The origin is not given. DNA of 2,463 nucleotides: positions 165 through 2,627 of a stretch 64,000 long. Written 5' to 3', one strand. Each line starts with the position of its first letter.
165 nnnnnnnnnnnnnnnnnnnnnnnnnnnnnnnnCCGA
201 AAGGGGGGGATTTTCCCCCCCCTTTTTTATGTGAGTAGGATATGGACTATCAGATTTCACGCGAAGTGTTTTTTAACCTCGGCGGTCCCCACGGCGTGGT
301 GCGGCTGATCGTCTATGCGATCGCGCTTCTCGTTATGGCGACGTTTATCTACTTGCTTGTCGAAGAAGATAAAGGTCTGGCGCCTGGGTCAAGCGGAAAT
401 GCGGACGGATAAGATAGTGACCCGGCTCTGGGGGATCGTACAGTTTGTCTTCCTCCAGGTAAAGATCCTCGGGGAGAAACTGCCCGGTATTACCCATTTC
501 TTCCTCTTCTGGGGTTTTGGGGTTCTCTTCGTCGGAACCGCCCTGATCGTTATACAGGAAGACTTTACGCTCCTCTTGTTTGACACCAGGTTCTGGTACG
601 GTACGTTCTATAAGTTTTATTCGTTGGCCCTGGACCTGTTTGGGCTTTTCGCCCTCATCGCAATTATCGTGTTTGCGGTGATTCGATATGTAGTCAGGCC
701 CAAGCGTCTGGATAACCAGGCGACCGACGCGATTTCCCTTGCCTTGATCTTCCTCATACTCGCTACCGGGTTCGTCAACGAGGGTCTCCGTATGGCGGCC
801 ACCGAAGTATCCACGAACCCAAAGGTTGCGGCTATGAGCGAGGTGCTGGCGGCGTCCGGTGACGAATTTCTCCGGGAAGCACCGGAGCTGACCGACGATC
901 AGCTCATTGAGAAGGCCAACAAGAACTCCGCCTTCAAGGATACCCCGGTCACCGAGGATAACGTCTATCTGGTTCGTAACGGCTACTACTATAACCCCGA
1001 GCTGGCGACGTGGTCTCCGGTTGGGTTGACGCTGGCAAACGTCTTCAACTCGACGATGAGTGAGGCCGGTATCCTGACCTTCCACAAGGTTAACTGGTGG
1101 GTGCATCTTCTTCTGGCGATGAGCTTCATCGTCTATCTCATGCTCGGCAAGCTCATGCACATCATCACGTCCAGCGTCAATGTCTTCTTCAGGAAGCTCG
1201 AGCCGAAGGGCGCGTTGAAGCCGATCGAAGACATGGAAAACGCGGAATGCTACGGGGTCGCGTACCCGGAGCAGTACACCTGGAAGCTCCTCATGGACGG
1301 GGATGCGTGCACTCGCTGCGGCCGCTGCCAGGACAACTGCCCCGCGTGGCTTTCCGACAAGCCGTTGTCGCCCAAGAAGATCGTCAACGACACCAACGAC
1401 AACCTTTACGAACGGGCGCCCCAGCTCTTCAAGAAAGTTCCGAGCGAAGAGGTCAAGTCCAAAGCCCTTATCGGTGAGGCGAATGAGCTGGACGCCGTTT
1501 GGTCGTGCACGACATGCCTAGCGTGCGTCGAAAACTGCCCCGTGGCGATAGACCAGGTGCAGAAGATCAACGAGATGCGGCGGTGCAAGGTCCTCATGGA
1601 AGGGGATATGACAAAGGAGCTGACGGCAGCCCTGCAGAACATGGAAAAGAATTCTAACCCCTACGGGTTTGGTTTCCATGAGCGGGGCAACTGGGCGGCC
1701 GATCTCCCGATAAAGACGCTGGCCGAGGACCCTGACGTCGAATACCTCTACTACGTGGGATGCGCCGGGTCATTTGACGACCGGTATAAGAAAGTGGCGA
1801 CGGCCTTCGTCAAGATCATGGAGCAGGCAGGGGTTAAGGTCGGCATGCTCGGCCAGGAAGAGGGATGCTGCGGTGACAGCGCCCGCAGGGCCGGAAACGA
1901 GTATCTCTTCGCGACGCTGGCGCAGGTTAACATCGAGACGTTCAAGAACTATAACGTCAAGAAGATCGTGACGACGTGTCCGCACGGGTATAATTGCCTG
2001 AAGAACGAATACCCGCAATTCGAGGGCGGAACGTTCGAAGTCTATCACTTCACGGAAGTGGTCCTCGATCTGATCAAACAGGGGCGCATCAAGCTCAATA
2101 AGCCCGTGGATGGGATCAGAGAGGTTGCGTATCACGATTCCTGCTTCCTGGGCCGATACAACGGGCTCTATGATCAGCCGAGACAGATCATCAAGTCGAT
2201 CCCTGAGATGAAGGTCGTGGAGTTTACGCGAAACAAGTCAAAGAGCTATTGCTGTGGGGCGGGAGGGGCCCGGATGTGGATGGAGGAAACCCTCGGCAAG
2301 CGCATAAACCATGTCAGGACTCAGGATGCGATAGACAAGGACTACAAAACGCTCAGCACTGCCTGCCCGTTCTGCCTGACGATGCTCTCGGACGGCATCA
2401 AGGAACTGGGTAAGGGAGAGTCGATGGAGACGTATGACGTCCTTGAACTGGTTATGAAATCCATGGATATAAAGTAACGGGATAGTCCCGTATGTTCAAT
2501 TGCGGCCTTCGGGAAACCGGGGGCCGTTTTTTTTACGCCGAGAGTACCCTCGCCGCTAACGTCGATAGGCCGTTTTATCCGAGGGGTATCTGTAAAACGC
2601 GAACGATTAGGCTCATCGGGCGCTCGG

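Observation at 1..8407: EtfA and a membrane HdrD/GlpC-like Fe-S oxidoreductase sit directly upstream of glpK-glpABC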

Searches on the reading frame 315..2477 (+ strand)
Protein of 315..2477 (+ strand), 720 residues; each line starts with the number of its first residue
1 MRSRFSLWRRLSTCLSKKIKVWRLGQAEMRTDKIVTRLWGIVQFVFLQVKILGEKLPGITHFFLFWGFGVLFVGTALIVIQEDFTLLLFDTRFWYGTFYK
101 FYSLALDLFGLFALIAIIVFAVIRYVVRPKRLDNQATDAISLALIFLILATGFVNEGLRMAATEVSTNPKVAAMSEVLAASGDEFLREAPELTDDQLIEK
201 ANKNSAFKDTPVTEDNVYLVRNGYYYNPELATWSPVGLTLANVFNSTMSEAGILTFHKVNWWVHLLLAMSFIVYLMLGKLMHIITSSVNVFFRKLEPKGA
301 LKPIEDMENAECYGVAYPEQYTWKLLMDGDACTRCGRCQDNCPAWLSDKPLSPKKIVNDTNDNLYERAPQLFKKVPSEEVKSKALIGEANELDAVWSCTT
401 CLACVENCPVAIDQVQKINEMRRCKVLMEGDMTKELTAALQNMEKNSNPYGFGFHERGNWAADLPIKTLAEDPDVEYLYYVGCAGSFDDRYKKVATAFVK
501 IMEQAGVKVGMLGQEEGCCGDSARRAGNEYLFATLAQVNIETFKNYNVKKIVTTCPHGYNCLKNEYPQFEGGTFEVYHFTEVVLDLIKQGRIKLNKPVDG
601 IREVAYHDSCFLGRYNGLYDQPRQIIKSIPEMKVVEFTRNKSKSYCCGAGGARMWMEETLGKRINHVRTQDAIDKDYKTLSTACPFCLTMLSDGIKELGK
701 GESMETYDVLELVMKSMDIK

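Call 7: search_protein_families(library=pfam, proteins=[window:315-2477:+], max_evalue=0.01)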
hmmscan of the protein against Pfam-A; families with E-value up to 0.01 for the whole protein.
window:315-2477:+ (720 aa): 11 families
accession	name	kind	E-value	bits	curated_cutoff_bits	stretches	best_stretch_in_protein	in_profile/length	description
PF02754.22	CCG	-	9.5e-36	122.2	20.6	2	604-691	1-84/85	Cysteine-rich domain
PF13237.11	Fer4_10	-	3.3e-11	43.4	25.5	1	326-409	3-53/53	4Fe-4S dicluster domain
PF13187.11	Fer4_9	-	5.1e-10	39.7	27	1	331-410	1-49/52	4Fe-4S dicluster domain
PF13183.11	Fer4_8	-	6.1e-10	39.9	27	1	330-412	3-68/68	4Fe-4S dicluster domain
PF13484.11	Fer4_16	-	3.1e-06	28.3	30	0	332-360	2-33/66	4Fe-4S double cluster binding domain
PF12797.12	Fer4_2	-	1.8e-05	24.9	24.5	1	323-344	1-22/22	4Fe-4S binding domain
PF13534.11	Fer4_17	-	0.00011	23.2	22.2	1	331-413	1-61/61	4Fe-4S dicluster domain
PF00037.32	Fer4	-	0.0014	18.8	21.1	0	329-343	5-19/24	4Fe-4S binding domain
PF12837.12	Fer4_6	-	0.0022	18.3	25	1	327-344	4-21/24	4Fe-4S binding domain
PF14697.11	Fer4_21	-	0.0059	17.2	35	0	397-411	40-56/59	4Fe-4S dicluster domain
PF12838.12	Fer4_7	-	0.0089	16.9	27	0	332-411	2-51/52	4Fe-4S dicluster domain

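Call 9: find_homologous_proteins(query=window:315-2477:+, max_evalue=1e-10)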
Query window:315-2477:+ (720 aa): 4025 proteins with E <= 1e-10 among 8000 candidates; the best 120 are listed.
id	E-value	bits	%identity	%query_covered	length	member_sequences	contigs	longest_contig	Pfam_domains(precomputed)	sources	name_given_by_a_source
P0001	0.0e+0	1510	90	98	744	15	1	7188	PF12797.13,PF02754.22,PF13237.12,PF13183.12,PF13187.12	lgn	-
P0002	0.0e+0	1506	90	98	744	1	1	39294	PF12797.13,PF02754.22,PF13237.12,PF13183.12,PF13187.12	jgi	jgi:Fe-S oxidoreductase/nitrate reductase gamma subunit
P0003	0.0e+0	1501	88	98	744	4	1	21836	PF12797.13,PF13534.12,PF02754.22,PF13237.12,PF13183.12,PF13187.12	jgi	jgi:Fe-S oxidoreductase/nitrate reductase gamma subunit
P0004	0.0e+0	1486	89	98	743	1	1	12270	PF12797.13,PF13534.12,PF02754.22,PF13237.12,PF13183.12,PF13187.12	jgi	-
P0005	0.0e+0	1480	88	98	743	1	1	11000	PF12797.13,PF13534.12,PF02754.22,PF13237.12,PF13183.12,PF13187.12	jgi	-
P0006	0.0e+0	1469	87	98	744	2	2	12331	PF12797.13,PF13484.12,PF02754.22,PF13237.12,PF13183.12,PF13187.12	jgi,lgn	jgi:Fe-S oxidoreductase/nitrate reductase gamma subunit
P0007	0.0e+0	1442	86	98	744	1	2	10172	PF12797.13,PF13534.12,PF02754.22,PF13237.12,PF13183.12,PF13187.12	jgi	jgi:Fe-S oxidoreductase/nitrate reductase gamma subunit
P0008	0.0e+0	1392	82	98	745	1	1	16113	PF12797.13,PF13484.12,PF02754.22,PF13237.12,PF13183.12,PF13187.12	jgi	jgi:Fe-S oxidoreductase/nitrate reductase gamma subunit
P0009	0.0e+0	1293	76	98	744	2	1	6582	PF12797.13,PF13484.12,PF02754.22,PF13237.12,PF13183.12,PF13187.12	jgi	jgi:Fe-S oxidoreductase/nitrate reductase gamma subunit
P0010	0.0e+0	1276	90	83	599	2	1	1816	PF12797.13,PF12838.13,PF02754.22,PF13237.12,PF13183.12,PF13187.12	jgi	-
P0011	0.0e+0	1268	75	98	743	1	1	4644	PF12797.13,PF13484.12,PF12838.13,PF02754.22,PF13237.12,PF13183.12,PF13187.12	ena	-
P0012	0.0e+0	1246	73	98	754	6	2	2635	PF12797.13,PF13534.12,PF02754.22,PF13237.12,PF13183.12,PF13187.12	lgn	-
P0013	0.0e+0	1245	74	98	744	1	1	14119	PF12797.13,PF13484.12,PF02754.22,PF13237.12,PF13183.12,PF13187.12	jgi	jgi:Fe-S oxidoreductase/nitrate reductase gamma subunit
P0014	0.0e+0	1228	73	98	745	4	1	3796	PF12797.13,PF00037.33,PF13484.12,PF13534.12,PF02754.22,PF13237.12,PF13183.12,PF13187.12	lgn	-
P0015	0.0e+0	1192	70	98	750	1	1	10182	PF12797.13,PF13484.12,PF12838.13,PF02754.22,PF13237.12,PF13183.12,PF13187.12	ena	-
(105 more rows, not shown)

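Call 10: search_protein_families(library=ncbifam, proteins=[window:315-2477:+], max_evalue=0.001)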
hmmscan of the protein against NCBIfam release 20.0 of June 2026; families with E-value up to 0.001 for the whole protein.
window:315-2477:+ (720 aa): 20 families
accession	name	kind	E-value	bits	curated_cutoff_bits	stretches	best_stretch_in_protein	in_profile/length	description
NF004898.0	PRK06259.1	equivalog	1.6e-44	152.4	385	1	393-715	183-486/488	fumarate reductase (CoM/CoB) subunit TfrB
NF045670.1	quin_L_LdhH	equivalog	7.1e-29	100.6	800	1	471-699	463-693/706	L-lactate dehydrogenase (quinone) large subunit LdhH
NF045724.1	ferredox_TmcB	equivalog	4.3e-23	81.6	735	1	328-698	39-411/430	electron transfer complex ferredoxin TmcB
NF045796.1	DsrK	equivalog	7.9e-21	74.2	400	2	574-689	297-414/453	sulfate reduction electron transfer complex DsrMKJOP subunit DsrK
NF045663.1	diclust_near_Sec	equivalog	3.4e-20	71.7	530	1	387-688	344-615/759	pyridine nucleotide-disulfide oxidoreductase/dicluster-binding protein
NF008369.0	PRK11168.1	equivalog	3e-16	59.3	278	1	474-687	166-376/401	anaerobic glycerol-3-phosphate dehydrogenase subunit C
NF045711.1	sulf_resp_HmcF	equivalog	1.6e-14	53.6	750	1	549-653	276-385/457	sulfate respiration complex iron-sulfur protein HmcF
TIGR03290.1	CoB_CoM_SS_C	equivalog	4.1e-08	33.3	160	1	389-436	39-85/144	CoB--CoM heterodisulfide reductase subunit C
TIGR03379.1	glycerol3P_GlpC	equivalog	5.5e-08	32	279.9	1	478-658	165-342/397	anaerobic glycerol-3-phosphate dehydrogenase subunit GlpC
TIGR03288.1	CoB_CoM_SS_B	equivalog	3.4e-06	26.5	345.15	1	562-694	105-240/290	CoB--CoM heterodisulfide reductase subunit B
NF009226.0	PRK12576.1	equivalog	4.2e-06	26.3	344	1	295-431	121-243/317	succinate dehydrogenase/fumarate reductase iron-sulfur subunit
TIGR00273.1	TIGR00273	equivalog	6e-06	25.4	444.8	1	331-441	294-387/432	LutB/LldF family L-lactate oxidation iron-sulfur protein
NF004616.0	PRK05950.1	subfamily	4.7e-05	22.6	228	1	327-424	144-232/238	succinate dehydrogenase iron-sulfur subunit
TIGR00384.1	dhsB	subfamily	7.1e-05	22.4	88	1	330-422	140-222/222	succinate dehydrogenase and fumarate reductase iron-sulfur protein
NF038018.1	qmoC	equivalog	0.00013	21.6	300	1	58-164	221-322/360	quinone-interacting membrane-bound oxidoreductase complex subunit QmoC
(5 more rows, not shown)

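Call 11: find_encoding_contigs(protein=P0002, flank=10000, max_places=3)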
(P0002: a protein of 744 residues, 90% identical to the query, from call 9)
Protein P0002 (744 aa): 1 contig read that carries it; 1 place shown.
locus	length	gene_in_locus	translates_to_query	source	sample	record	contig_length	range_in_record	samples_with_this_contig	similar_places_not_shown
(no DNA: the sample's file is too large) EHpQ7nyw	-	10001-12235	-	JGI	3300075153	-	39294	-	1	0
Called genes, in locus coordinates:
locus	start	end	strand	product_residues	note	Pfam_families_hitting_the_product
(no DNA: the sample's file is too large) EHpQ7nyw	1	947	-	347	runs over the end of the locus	PF00478:IMPDH, PF03060:NMO, PF01070:FMN_dh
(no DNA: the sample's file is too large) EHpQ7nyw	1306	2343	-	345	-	PF00478:IMPDH, PF03060:NMO, PF01070:FMN_dh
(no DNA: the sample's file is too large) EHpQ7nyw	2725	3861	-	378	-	PF00850:Hist_deacetyl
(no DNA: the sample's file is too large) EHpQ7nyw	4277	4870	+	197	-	PF00440:TetR_N, PF08359:TetR_C_4, PF17932:TetR_C_24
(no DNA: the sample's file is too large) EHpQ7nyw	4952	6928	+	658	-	PF02737:3HCDH_N, PF00725:3HCDH, PF00378:ECH_1, PF16113:ECH_2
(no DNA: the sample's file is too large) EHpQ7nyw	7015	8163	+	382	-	PF02771:Acyl-CoA_dh_N, PF02770:Acyl-CoA_dh_M, PF00441:Acyl-CoA_dh_1, PF08028:Acyl-CoA_dh_2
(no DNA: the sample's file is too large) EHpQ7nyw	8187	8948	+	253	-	PF01012:ETF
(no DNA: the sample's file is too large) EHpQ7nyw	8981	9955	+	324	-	PF01012:ETF, PF00766:ETF_alpha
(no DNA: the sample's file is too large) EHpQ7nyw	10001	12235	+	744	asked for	PF12797:Fer4_2 (faint), PF13237:Fer4_10, PF13183:Fer4_8, PF13187:Fer4_9, PF02754:CCG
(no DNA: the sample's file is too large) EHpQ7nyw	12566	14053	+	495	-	PF00370:FGGY_N, PF02782:FGGY_C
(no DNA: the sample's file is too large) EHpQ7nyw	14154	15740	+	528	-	PF00890:FAD_binding_2 (faint), PF01266:DAO, PF01494:FAD_binding_3, PF04324:Fer2_BFD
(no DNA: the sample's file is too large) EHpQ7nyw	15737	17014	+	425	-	PF00890:FAD_binding_2, PF03486:HI0933_like (faint), PF12831:FAD_oxidored (faint)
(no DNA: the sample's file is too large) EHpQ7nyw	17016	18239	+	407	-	PF13183:Fer4_8, PF13187:Fer4_9 (faint), PF13237:Fer4_10 (faint), PF14697:Fer4_21 (faint), PF13534:Fer4_17, PF02754:CCG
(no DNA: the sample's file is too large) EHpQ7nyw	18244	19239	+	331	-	PF00753:Lactamase_B, PF23023:Anti-Pycsar_Apyc1 (faint), PF12706:Lactamase_B_2 (faint)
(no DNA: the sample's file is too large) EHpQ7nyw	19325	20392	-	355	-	PF02746:MR_MLE_N, PF13378:MR_MLE_C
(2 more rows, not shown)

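Call 12: find_encoding_contigs(protein=P0003, flank=10000, max_places=3)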
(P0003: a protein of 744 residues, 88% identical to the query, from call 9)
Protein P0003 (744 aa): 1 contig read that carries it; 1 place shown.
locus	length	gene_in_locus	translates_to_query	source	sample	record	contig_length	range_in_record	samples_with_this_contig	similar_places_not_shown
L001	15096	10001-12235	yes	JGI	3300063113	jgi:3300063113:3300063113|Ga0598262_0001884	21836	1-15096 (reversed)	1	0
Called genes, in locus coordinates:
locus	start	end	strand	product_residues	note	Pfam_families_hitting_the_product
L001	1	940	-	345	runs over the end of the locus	PF00478:IMPDH, PF03060:NMO, PF01070:FMN_dh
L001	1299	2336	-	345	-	PF00478:IMPDH, PF03060:NMO, PF01070:FMN_dh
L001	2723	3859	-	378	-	PF00850:Hist_deacetyl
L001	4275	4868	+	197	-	PF00440:TetR_N, PF08359:TetR_C_4, PF17932:TetR_C_24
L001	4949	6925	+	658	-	PF02737:3HCDH_N, PF00725:3HCDH, PF00378:ECH_1, PF16113:ECH_2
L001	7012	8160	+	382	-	PF02771:Acyl-CoA_dh_N, PF02770:Acyl-CoA_dh_M, PF00441:Acyl-CoA_dh_1, PF08028:Acyl-CoA_dh_2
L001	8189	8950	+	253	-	PF01012:ETF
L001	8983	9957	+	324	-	PF01012:ETF, PF00766:ETF_alpha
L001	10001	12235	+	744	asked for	PF12797:Fer4_2 (faint), PF13237:Fer4_10, PF13183:Fer4_8, PF13187:Fer4_9, PF13534:Fer4_17 (weak), PF02754:CCG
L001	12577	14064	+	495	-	PF00370:FGGY_N, PF02782:FGGY_C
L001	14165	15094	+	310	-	?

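Call 16: find_related_loci(query=A1, collection=genome_contigs, flank=10000)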
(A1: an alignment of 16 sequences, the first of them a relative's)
Query A1 (744 aa) in genome_contigs; peptide patterns used: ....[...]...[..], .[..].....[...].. (x = any residue, [..] = any of these).
600 stretches matched a pattern (row limit reached: there are more); 600 encode a relative of the query (tblastn E <= 1e-3); the best 80 are kept; 80 distinct loci.
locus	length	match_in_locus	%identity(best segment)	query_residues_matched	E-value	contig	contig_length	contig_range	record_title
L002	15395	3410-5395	48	5-737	0e+0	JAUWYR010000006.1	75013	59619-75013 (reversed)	MAG: Candidatus Zixiibacteriota bacterium isolate CSMAG_2715 CSMAG_2715_k141_913590_length_75013_cov_12.9965, whole geno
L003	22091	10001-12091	47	4-742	0e+0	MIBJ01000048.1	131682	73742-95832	MAG: Spirochaetes bacterium RBG_16_49_21 RBG_16_scaffold_42, whole genome shotgun sequence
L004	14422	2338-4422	44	6-741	0e+0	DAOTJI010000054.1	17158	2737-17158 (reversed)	MAG TPA_asm: Smithellaceae bacterium isolate AMR_MDS_3003 NODE_3732_length_17158_cov_9.041689, whole genome shotgun sequ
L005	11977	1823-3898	43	6-741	0e+0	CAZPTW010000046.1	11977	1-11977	MAG TPA_asm: uncultured Smithella sp. isolate binchicken_co265_149 genome assembly, contig: NODE_8182_length_11977_cov_4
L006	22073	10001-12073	45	5-742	0e+0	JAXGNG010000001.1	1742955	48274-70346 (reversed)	MAG: Spirochaetota bacterium isolate AnMBR.bin250 bin250_1, whole genome shotgun sequence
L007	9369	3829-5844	56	6-744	0e+0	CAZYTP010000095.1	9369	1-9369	MAG TPA_asm: uncultured Syntrophales bacterium isolate SRP178699_co2_308 genome assembly, contig: NODE_7573_length_9369_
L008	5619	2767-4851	42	4-740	0e+0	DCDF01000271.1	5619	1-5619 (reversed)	MAG TPA_asm: Syntrophaceae bacterium UBA1062 UBA1062_contig_426, whole genome shotgun sequence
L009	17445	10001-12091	41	5-741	0e+0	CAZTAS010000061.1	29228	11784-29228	MAG TPA_asm: uncultured Thermodesulfobacteriota bacterium isolate SRP323688_co1_150 genome assembly, contig: NODE_2812_l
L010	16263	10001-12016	43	22-743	0e+0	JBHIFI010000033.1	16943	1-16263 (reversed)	MAG: Thermoplasmata archaeon isolate b1.sp2_bin.58 NODE_724_length_16943_cov_11.909462, whole genome shotgun sequence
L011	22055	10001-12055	42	6-744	0e+0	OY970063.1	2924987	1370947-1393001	MAG: uncultured delta proteobacterium isolate MFD10007.bin.1.119 genome assembly, chromosome: 1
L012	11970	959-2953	43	16-742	0e+0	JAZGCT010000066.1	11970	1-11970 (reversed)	MAG: Thermoplasmata archaeon isolate SCS3bin.24 SCS3bin.24_66, whole genome shotgun sequence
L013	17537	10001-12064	53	6-741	0e+0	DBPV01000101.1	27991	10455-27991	MAG TPA_asm: Syntrophaceae bacterium UBA1411 UBA1411_contig_27313, whole genome shotgun sequence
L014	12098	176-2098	44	29-741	0e+0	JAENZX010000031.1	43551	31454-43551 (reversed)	MAG: Thermincola ferriacetica isolate BM5_bin.18 BM5_bin18_NODE_283_length_43551_cov_9.497793, whole genome shotgun sequ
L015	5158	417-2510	52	6-744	0e+0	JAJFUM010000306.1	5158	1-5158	MAG: Deltaproteobacteria bacterium isolate bin.454 k141_4033566, whole genome shotgun sequence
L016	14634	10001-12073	53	6-744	3e-179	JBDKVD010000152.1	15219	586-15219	MAG: Smithella sp. isolate 8_bin.81 c_000000561349, whole genome shotgun sequence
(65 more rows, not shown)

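Call 18: find_related_loci(query=P0003, collection=metagenome_contigs, flank=10000)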
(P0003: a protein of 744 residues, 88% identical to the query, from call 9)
Query P0003 (744 aa) in metagenome_contigs; peptide patterns used: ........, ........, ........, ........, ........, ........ (x = any residue, [..] = any of these).
600 stretches matched a pattern (row limit reached: there are more); 597 encode a relative of the query (tblastn E <= 1e-3); the best 80 are kept; 80 distinct loci.
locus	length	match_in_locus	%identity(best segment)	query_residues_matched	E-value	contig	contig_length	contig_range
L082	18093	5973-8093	46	6-744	0e+0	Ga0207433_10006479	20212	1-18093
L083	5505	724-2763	46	6-743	0e+0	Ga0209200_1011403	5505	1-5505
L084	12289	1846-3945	44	6-741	0e+0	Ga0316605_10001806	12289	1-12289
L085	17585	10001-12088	45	6-744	0e+0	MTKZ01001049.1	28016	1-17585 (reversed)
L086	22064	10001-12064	44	6-744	0e+0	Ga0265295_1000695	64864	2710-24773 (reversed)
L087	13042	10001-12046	46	6-744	0e+0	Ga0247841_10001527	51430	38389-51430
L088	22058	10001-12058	45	6-744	0e+0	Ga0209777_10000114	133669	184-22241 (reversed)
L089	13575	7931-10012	44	6-744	0e+0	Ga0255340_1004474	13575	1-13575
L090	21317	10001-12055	44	6-744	0e+0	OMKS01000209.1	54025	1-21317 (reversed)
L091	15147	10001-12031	43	6-744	0e+0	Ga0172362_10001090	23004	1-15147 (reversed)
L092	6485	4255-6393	43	6-744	0e+0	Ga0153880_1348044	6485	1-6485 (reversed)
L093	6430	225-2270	54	6-743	0e+0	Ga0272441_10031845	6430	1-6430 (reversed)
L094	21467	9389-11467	54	6-744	0e+0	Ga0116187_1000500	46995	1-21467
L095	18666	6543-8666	52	6-743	1e-178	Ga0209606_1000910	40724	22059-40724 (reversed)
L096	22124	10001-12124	52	6-744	1e-177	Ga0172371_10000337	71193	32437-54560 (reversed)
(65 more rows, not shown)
